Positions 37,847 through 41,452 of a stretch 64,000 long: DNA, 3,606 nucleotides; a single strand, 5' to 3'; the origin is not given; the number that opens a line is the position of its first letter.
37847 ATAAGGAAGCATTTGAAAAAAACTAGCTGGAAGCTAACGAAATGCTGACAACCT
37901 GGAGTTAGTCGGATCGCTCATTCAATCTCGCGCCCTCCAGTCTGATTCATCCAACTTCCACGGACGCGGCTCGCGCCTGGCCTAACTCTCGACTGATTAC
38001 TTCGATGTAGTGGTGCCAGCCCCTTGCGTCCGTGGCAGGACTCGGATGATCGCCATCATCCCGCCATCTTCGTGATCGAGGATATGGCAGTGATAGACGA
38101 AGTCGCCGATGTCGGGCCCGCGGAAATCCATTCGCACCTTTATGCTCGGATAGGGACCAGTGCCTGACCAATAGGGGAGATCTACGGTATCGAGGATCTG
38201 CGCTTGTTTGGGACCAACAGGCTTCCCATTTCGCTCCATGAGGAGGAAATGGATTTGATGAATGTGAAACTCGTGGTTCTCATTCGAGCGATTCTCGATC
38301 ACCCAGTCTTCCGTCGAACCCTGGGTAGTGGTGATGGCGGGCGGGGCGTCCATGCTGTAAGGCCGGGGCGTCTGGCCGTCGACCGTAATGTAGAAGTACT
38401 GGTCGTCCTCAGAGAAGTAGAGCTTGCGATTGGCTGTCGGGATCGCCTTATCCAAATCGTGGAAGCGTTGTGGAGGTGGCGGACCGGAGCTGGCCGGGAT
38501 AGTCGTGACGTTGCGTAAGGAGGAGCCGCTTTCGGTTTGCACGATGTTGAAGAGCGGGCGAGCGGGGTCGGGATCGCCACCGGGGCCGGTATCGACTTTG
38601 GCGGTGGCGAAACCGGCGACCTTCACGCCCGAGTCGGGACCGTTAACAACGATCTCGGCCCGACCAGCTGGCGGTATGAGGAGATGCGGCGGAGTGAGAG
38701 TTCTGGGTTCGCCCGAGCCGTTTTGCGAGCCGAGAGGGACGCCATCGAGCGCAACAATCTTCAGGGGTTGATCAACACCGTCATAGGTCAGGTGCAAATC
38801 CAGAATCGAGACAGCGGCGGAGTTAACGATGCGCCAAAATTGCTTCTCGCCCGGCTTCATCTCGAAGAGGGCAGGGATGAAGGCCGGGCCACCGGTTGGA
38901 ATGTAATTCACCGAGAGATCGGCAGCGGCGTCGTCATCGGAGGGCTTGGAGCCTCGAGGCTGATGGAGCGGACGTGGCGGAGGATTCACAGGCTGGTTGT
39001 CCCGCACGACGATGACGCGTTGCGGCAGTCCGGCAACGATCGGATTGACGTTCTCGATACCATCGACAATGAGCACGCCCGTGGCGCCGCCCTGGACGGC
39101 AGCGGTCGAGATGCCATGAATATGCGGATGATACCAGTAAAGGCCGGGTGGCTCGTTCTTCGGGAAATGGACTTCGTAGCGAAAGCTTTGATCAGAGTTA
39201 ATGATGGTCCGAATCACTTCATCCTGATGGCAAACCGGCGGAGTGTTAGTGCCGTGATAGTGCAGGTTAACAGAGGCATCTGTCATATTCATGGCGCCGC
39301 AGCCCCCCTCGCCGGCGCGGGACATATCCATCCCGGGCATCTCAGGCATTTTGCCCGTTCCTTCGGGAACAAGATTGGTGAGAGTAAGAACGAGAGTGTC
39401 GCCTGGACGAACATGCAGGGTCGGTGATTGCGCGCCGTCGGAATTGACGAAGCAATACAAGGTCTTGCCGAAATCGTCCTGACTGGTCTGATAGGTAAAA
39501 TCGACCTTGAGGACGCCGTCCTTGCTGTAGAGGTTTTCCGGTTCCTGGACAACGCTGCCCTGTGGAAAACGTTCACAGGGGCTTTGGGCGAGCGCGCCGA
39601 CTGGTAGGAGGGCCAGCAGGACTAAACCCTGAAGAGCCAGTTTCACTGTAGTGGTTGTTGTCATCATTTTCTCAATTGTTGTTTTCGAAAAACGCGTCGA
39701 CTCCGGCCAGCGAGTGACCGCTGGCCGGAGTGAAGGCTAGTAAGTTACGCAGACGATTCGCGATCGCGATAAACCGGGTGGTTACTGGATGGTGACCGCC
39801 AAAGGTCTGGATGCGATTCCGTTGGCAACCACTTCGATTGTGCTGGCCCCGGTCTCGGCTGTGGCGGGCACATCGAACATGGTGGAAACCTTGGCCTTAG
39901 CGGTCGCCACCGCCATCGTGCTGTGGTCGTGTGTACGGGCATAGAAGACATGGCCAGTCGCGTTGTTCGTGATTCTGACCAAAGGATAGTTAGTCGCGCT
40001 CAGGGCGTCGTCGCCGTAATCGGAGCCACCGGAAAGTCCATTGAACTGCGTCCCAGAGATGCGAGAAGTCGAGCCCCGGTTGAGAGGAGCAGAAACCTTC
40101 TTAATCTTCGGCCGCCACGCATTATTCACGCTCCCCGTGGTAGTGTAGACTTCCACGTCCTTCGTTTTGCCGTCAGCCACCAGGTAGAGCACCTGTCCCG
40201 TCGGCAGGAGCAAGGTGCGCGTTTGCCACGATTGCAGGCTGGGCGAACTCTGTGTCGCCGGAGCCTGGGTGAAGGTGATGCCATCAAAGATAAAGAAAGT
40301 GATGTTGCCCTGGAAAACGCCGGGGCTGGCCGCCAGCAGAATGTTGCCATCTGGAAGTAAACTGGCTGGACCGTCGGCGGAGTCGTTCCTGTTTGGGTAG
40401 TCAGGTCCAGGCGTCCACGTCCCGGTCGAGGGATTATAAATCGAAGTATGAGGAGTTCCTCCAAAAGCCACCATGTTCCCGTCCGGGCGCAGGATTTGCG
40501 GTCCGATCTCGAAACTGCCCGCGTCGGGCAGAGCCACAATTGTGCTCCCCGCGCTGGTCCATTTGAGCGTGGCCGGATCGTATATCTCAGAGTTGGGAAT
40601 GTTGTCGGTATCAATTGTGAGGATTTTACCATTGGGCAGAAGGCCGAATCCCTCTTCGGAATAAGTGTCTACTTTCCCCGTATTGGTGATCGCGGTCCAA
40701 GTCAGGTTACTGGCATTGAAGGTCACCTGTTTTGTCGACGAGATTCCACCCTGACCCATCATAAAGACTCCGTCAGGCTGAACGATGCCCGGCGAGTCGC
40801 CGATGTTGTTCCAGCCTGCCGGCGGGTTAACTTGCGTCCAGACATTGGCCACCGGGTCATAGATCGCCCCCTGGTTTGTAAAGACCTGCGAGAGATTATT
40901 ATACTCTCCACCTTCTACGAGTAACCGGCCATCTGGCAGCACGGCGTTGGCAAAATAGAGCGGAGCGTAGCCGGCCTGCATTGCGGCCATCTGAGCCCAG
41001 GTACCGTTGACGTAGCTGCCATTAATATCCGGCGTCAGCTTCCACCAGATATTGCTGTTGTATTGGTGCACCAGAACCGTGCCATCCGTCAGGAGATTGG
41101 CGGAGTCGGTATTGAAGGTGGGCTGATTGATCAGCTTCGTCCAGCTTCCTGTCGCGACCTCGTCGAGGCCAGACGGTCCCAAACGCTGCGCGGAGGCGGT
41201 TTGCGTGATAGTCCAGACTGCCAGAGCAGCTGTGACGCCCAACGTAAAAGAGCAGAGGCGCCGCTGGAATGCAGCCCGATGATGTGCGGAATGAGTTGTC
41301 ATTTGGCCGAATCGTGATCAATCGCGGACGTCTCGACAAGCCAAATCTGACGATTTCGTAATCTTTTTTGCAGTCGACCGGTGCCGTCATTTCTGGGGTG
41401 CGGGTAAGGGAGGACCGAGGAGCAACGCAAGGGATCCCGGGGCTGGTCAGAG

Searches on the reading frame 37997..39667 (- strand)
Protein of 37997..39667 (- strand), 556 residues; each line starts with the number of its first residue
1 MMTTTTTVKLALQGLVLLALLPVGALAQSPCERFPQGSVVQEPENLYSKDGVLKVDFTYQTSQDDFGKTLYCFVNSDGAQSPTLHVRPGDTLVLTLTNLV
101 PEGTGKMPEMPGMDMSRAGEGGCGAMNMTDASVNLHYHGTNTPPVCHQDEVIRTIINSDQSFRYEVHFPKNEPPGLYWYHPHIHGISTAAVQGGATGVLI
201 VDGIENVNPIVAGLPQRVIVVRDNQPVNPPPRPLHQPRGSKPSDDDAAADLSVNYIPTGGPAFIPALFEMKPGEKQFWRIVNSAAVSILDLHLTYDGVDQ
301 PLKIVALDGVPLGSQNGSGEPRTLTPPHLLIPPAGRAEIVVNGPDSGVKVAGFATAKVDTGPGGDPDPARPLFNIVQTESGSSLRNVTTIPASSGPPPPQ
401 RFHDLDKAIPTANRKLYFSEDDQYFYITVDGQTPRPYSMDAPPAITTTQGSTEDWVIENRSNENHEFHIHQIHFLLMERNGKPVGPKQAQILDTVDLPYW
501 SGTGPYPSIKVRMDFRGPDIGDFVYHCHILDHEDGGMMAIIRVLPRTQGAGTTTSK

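Call 17: search_protein_families(library=pfam, proteins=[window:37997-39667:-], max_evalue=0.001)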
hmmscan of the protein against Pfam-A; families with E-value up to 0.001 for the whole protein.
window:37997-39667:- (556 aa): 2 families
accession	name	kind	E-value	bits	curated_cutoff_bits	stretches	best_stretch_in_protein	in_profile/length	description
PF07731.20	Cu-oxidase_2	-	4.2e-18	65.9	20.4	1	428-544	23-134/137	Multicopper oxidase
PF07732.21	Cu-oxidase_3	-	2.1e-12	47.6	21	1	126-202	42-115/119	Multicopper oxidase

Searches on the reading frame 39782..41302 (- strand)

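Call 17: search_protein_families(library=pfam, proteins=[window:39782-41302:-], max_evalue=0.001)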
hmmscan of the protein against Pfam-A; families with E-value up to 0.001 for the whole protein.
window:39782-41302:- (506 aa): 3 families
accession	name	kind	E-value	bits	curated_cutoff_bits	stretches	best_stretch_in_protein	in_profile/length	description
PF13964.12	Kelch_6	-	1.8e-08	34.5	25.3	0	117-160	4-45/50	Kelch motif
PF01344.31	Kelch_1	-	1.1e-06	28.4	20.1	0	116-160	3-44/46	Kelch motif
PF07646.21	Kelch_2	-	5e-05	23.5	21.3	0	119-161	6-47/48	Kelch motif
